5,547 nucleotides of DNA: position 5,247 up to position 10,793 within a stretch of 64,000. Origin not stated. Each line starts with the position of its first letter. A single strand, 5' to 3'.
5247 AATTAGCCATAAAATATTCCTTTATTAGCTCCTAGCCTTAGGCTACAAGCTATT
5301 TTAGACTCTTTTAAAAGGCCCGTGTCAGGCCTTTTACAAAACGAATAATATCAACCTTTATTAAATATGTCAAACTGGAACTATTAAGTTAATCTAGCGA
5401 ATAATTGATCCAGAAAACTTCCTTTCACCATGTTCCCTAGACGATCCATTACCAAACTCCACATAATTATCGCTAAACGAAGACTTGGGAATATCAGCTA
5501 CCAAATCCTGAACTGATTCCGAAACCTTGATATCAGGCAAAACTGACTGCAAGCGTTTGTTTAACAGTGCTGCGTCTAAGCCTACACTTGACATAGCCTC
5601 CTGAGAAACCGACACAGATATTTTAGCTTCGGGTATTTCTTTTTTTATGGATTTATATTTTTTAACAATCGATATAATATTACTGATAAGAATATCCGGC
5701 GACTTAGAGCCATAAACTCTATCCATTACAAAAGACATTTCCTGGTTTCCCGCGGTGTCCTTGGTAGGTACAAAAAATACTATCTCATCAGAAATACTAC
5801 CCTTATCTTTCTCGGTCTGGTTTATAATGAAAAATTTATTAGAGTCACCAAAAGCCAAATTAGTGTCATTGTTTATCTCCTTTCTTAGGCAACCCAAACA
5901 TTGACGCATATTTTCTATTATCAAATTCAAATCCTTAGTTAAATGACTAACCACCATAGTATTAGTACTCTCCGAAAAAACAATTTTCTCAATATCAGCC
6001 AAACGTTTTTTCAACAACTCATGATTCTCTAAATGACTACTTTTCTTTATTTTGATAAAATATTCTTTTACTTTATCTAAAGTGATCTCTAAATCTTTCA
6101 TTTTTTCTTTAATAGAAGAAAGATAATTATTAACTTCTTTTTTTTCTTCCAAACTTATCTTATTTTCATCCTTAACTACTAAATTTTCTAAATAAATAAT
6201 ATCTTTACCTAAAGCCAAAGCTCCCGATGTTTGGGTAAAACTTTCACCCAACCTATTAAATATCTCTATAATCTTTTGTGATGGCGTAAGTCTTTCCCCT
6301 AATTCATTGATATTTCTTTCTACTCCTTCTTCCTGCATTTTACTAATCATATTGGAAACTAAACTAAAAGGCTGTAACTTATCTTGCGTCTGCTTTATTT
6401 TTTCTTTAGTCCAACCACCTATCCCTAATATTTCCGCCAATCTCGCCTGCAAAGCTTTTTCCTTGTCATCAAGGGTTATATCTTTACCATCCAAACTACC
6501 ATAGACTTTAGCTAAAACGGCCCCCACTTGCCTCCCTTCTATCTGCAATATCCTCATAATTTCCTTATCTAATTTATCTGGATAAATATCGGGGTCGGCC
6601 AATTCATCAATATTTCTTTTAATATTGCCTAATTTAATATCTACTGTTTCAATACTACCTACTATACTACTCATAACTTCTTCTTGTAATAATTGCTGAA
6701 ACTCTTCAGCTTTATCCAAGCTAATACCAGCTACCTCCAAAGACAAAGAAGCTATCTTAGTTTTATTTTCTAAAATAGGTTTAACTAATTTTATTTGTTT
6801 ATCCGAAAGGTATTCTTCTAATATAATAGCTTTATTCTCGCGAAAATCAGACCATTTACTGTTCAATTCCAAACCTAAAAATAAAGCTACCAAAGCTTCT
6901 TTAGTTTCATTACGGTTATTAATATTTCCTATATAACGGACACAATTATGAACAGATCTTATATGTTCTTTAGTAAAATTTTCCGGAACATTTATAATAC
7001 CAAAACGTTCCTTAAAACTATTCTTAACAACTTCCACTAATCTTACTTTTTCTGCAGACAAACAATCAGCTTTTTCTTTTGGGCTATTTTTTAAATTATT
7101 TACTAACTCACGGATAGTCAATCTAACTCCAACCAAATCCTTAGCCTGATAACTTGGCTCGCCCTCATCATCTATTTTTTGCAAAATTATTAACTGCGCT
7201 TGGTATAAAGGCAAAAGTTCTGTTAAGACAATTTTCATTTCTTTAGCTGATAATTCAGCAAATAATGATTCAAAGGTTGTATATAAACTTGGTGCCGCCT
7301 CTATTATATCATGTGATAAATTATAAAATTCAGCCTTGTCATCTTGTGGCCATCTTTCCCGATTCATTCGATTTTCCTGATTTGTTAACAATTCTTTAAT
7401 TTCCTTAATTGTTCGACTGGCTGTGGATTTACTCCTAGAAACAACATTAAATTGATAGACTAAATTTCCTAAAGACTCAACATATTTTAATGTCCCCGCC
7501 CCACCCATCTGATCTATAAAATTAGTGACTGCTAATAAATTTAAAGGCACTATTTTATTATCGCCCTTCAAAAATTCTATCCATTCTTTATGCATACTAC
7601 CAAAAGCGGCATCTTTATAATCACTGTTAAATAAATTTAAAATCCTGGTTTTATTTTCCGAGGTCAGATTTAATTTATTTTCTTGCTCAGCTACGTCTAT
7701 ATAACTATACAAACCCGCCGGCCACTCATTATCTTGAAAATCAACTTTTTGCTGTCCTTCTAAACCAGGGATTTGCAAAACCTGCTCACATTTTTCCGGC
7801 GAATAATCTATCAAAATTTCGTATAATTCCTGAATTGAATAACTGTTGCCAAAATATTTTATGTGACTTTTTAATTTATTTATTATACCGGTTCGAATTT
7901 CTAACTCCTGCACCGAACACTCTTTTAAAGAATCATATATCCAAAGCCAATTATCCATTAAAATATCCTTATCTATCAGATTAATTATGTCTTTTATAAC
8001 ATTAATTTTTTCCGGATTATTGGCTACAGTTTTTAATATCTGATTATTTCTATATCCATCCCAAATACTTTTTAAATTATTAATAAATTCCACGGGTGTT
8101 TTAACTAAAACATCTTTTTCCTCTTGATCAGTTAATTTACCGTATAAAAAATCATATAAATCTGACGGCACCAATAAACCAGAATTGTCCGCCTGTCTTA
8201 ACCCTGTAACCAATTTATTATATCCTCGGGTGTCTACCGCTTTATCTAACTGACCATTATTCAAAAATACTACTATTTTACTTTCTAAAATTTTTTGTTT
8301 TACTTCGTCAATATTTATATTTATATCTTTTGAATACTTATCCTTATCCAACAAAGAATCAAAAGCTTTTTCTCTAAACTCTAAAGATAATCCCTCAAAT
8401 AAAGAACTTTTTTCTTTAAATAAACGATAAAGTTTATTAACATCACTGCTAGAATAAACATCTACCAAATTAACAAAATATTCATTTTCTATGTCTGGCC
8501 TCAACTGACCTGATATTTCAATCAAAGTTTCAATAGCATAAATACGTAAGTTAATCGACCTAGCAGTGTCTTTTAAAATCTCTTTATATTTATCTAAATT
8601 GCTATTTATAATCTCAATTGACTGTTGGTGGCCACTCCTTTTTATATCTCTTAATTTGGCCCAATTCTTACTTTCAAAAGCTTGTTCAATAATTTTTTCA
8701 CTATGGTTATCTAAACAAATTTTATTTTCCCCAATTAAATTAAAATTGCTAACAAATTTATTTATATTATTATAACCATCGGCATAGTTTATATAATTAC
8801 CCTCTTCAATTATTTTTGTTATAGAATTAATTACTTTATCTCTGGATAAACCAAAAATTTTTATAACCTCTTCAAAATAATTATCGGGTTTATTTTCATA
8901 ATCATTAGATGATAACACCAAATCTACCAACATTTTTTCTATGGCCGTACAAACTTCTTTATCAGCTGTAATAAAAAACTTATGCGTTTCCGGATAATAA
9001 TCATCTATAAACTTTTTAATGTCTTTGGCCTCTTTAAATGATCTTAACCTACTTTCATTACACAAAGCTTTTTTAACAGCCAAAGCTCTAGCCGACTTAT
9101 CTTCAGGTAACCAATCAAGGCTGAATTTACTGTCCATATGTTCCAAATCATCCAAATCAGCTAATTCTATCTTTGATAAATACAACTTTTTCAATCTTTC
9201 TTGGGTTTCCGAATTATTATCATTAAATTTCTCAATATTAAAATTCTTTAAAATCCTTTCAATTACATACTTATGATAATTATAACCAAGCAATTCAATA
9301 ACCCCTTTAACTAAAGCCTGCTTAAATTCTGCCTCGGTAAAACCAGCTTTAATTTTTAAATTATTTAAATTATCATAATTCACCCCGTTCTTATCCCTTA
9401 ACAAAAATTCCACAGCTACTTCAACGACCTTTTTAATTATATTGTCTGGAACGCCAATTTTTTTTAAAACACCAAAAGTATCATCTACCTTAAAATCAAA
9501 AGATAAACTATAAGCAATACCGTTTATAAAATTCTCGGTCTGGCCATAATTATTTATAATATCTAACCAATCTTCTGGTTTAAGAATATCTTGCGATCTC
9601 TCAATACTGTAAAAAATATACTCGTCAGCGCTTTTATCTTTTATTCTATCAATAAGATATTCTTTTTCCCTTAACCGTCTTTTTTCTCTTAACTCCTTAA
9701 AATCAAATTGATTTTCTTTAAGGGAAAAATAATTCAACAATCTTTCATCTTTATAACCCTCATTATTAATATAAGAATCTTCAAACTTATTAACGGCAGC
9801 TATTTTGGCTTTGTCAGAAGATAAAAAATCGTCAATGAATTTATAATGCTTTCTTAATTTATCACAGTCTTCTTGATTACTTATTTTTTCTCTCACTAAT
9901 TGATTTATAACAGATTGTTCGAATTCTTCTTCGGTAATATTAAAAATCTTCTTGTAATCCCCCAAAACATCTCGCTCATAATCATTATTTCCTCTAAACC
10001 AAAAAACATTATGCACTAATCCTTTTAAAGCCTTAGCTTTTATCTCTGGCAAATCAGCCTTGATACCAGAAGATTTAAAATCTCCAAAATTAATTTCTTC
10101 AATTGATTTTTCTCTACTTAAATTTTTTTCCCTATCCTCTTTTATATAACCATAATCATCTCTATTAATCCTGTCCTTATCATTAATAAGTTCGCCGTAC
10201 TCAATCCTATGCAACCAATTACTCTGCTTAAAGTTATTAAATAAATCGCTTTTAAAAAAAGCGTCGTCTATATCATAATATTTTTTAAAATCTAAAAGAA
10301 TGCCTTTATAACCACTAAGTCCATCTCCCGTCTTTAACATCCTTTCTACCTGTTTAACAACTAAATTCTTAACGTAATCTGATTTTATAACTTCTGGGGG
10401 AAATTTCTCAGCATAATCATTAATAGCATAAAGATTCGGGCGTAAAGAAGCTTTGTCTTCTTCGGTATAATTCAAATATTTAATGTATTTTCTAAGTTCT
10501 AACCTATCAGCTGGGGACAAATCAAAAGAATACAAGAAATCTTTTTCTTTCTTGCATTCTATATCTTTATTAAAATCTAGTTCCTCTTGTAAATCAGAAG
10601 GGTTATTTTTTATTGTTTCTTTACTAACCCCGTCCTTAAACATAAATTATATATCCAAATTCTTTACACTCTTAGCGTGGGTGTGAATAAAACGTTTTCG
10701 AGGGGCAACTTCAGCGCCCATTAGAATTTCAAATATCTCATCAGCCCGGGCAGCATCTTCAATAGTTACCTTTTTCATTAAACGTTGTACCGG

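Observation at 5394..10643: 1749-aa domain-less, AT-rich giant ORF translationally coupled to the pheS-pheT-gyrB operon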

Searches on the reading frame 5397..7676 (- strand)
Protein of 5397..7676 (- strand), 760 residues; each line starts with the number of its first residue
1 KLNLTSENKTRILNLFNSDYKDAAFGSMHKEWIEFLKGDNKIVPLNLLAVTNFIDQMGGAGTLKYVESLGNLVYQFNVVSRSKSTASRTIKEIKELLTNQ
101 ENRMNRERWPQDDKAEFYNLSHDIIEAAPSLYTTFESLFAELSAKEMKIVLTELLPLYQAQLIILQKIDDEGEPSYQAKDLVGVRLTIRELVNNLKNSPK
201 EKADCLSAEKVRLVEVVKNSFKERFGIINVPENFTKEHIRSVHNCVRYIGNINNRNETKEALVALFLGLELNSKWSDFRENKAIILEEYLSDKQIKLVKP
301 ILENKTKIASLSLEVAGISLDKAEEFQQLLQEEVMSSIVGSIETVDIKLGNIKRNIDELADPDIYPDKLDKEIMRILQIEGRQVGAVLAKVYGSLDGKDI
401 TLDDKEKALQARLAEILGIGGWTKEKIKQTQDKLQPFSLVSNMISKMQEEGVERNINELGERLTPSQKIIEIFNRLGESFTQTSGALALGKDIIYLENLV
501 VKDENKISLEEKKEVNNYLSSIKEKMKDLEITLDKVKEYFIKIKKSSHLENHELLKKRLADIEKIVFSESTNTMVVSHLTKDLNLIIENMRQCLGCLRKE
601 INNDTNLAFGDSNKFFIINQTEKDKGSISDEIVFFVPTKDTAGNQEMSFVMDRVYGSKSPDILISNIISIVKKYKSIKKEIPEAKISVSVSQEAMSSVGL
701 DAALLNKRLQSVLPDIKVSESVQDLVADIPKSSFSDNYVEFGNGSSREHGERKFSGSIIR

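Call 48: search_solved_structures(query=A5, max_evalue=1)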
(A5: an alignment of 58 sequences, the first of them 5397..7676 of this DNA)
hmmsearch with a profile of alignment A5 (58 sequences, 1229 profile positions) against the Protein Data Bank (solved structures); distinct sequences matched with E-value up to 1: 0.

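Call 55: predict_structure(alignment_id=A5)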
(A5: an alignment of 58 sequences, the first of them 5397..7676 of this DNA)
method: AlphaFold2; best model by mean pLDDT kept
length: 760 residues; sequences in the alignment: 58
mean_pLDDT: 86.6   pTM: 0.74
mean pLDDT of the five models: 86.6, 85.3, 84.8, 84.7, 84.3
residues with pLDDT >= 90: 356; 70-90: 354; 50-70: 44; < 50: 6
segments of 3 or more residues with pLDDT < 50: 1-3
pLDDT, mean of each block of 10 residues (from residue 1): 47 62 88 93 88 83 85 95 93 96 93 89 93 95 92 89 86 86 95 93 93 88 87 86 88 88 95 94 93 94 83 90 94 86 75 85 83 90 92 93 94 91 91 87 88 85 84 80 56 76 87 88 84 86 72 72 75 84 90 75 84 93 78 95 94 85 94 96 96 86 83 82 91 89 85 93
secondary structure, 60 per line:
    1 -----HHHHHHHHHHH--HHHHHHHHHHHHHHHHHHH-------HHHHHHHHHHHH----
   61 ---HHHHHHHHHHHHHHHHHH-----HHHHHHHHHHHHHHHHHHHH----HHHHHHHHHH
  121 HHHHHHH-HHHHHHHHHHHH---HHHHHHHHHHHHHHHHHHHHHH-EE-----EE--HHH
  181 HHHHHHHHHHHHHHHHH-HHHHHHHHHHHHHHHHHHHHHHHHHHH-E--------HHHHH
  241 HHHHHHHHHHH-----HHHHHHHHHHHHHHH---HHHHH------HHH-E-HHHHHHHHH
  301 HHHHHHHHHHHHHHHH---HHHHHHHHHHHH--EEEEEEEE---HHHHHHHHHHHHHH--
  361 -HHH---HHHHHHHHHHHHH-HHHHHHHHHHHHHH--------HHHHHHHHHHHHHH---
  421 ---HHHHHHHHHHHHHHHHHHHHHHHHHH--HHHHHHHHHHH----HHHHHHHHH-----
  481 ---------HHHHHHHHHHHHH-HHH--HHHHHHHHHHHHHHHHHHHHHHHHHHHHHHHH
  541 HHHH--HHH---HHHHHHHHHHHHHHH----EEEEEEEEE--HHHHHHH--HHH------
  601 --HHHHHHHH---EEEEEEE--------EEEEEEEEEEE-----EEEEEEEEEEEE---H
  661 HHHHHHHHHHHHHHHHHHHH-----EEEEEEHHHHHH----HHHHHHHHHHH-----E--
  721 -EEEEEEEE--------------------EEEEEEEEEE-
elements in order (helices of 4 or more, strands of 3 or more residues): H6-16 H19-37 H45-56 H64-81 H87-106 H111-127 H129-140 H144-165 H178-197 H199-225 H236-251 H257-271 H275-279 H292-316 H320-331 E334-341 H345-358 H368-380 H382-395 H404-417 H424-449 H452-462 H467-475 H490-502 H509-544 H553-567 E572-580 H583-589 H603-610 E614-620 E629-639 E645-656 H660-680 E686-691 H692-697 H702-712 E722-729 E750-759
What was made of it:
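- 6000..7676 (-): Conserved helical part of the family module, aa 990-1548. Near-invariant residues: N1240, W1264, R1268, T1333, D1335, D1350, D1352, Q1420, E1467, S1473-G1474, D1481, K1491, Y1507. AF2 model almost entirely helical, pLDDT mostly 85-95 (call 55).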

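Call 71: fold_search(model_id=the predicted structure, library=pdb)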
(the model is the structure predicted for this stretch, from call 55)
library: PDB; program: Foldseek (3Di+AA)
matches with E <= 10: 174; with E <= 0.001: 0
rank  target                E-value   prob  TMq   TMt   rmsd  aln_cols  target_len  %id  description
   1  4ua3_A                1.4e-01  0.66  0.11  0.32   9.7       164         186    9  Crystal structure of selenomethionine labeled SpNatD (released 2015-01-28)
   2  9ils_A                2.4e-01  0.60  0.09  0.33  10.2       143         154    7  The GmvT toxin in complex with the C-terminal fragment of its antitoxin (released 2025-03-05)
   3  7f37_B                2.5e-01  0.87  0.10  0.38   4.8       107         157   13  Crystal structure of AtaT2-AtaR2 complex (released 2021-12-22)
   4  7crm_D                2.8e-01  0.38  0.09  0.27   8.5       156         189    7  Aminoglycoside 2'-N-acetyltransferase from Mycolicibacterium smegmatis-APO Structure (released 2021-06-23)
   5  3pzj_A                2.9e-01  0.60  0.13  0.37   8.5       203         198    5  Crystal structure of a probable acetyltransferases (GNAT family) from Chromobacterium violaceum ATCC 12472 (released 2011-01-19)
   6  4ua3_B                3.0e-01  0.47  0.11  0.30  10.1       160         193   12  Crystal structure of selenomethionine labeled SpNatD (released 2015-01-28)
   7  2eui_A                3.4e-01  0.60  0.09  0.32   5.5       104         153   10  Crystal structure of a probable acetyltransferase (released 2005-12-06)
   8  2eui_E                3.6e-01  0.72  0.10  0.36   5.2       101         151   10  Crystal structure of a probable acetyltransferase (released 2005-12-06)
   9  9fpz_2                3.7e-01  0.57  0.11  0.35   6.6       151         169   10  Human NatA-MAP2 80S ribosome complex (released 2024-07-03)
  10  9qvm_M                3.9e-01  0.07  0.09  0.09  31.7       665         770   10  Cryo-EM reconstruction of the NEDD1 anchor protein and CDK5RAP2 bound to the gamma-tubulin ring complex (released 2025-05-21)
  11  7ak8_B                4.1e-01  0.69  0.10  0.36   5.5       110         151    8  Structure of Salmonella TacT1 toxin bound to TacA1 antitoxin C-terminal peptide (released 2021-08-18)
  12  6ag4                  4.1e-01  0.60  0.11  0.36   5.8       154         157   10  Crystal structure of Ard1 N-terminal acetyltransferase H88A/E127A mutant from Sulfolobus solfataricus (released 2019-08-14)
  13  3jvn                  4.9e-01  0.47  0.08  0.35   6.9        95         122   13  Crystal Structure of the acetyltransferase VF_1542 from Vibrio fischeri, Northeast Structural Genomics Consortium Target (released 2009-09-29)
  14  6bt1                  5.6e-01  0.18  0.09  0.18  11.6       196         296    9  Structure of the human Nocturnin catalytic domain (released 2018-05-16)
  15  7f37_A                6.1e-01  0.69  0.10  0.37   4.8       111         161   12  Crystal structure of AtaT2-AtaR2 complex (released 2021-12-22)
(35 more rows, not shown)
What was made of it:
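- On GNAT superfamily: Foldseek's best E is 0.14 (call 71).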

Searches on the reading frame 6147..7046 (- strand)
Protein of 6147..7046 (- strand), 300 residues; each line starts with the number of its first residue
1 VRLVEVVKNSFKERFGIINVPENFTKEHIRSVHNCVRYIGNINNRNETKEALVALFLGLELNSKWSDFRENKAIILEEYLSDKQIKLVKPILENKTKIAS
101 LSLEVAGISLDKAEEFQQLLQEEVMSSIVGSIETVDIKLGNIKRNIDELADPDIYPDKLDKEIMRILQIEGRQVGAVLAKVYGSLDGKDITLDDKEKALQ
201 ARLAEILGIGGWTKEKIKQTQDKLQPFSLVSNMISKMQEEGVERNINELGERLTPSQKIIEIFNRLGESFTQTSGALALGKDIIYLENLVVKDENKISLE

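Call 34: search_protein_families(library=pfam, proteins=[window:6147-7046:-], max_evalue=10)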
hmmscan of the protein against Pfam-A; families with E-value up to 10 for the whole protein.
window:6147-7046:- (300 aa): 3 families
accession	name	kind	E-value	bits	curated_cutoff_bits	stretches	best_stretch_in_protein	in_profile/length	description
PF03288.22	Pox_D5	-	0.048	14.5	21.4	0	196-223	46-75/86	Poxvirus D5 protein-like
PF14071.11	YlbD_coat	-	0.075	13.7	27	1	215-272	57-114/126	Putative coat protein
PF04842.18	DUF639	-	0.14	12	37.1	1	217-289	8-82/231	Plant protein of unknown function (DUF639)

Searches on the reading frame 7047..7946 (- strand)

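Call 34: search_protein_families(library=pfam, proteins=[window:7047-7946:-], max_evalue=10)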
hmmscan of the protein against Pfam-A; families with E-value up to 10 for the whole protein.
window:7047-7946:- (300 aa): 3 families
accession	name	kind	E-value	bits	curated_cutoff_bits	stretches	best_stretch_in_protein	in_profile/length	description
PF11467.13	LEDGF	-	0.0083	16.2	26.3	1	178-235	50-103/120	Lens epithelium-derived growth factor (LEDGF)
PF12078.13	DUF3557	-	0.049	14.1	26.2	1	162-235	40-116/154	Domain of unknown function (DUF3557)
PF23063.1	CUB_M02D8_5_4th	-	0.092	13.4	30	1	49-142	15-101/123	M02D8_5-like, fourth CUB domain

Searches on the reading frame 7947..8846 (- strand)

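Call 34: search_protein_families(library=pfam, proteins=[window:7947-8846:-], max_evalue=10)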
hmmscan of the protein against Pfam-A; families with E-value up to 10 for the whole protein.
window:7947-8846:- (300 aa): 1 family
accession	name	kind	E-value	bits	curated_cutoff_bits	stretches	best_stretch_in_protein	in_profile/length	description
PF16987.10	KIX_2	-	0.52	10.7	25.6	0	1-35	12-47/83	KIX domain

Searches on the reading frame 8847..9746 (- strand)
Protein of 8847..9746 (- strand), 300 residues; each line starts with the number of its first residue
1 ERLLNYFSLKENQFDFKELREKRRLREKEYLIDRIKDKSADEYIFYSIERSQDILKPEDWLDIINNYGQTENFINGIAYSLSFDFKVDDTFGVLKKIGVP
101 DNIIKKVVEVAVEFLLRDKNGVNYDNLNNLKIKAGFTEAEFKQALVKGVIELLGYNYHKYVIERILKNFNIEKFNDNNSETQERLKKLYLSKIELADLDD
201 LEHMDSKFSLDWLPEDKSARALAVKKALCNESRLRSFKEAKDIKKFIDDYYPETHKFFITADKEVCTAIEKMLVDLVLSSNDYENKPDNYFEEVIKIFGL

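Call 34: search_protein_families(library=pfam, proteins=[window:8847-9746:-], max_evalue=10)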
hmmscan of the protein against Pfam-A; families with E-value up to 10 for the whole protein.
window:8847-9746:- (300 aa): 6 families
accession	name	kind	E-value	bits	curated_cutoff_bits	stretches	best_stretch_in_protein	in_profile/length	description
PF18447.7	FN3_7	-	0.041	14.6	34.3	1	201-272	15-84/97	Fibronectin type III domain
PF21672.2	COMM_HN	-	0.084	13.8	23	1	99-146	17-63/103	COMMD2-7/10, HN domain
PF22946.1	SPEF2_D5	-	0.42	10.9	27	1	218-290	44-116/134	CPC1/SPEF2 domain D5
PF25223.1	DUF7841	-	0.86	10.3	25.2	1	57-123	41-105/114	Domain of unknown function (DUF7841)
PF03304.18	Mlp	-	5.8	8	21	1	19-75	6-62/121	Mlp lipoprotein family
PF03993.17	DUF349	-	7.6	7.4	23.9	1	6-41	13-48/75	Domain of Unknown Function (DUF349)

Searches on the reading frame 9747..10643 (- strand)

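Call 34: search_protein_families(library=pfam, proteins=[window:9747-10643:-], max_evalue=10)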
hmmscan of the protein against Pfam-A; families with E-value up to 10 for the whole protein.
window:9747-10643:- (299 aa): 3 families
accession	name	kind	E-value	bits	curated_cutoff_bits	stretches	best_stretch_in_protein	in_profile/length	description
PF00149.33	Metallophos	-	0.097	13.5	21.5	1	187-236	38-86/191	Calcineurin-like phosphoesterase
PF24343.1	OB_DEPS-1_1st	-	0.13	13.3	27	1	55-109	17-65/84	P-granule-associated protein DEPS-1, first OB-fold domain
PF08391.16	Ly49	-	0.5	11.3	31.5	1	13-40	53-80/119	Ly49-like protein, N-terminal region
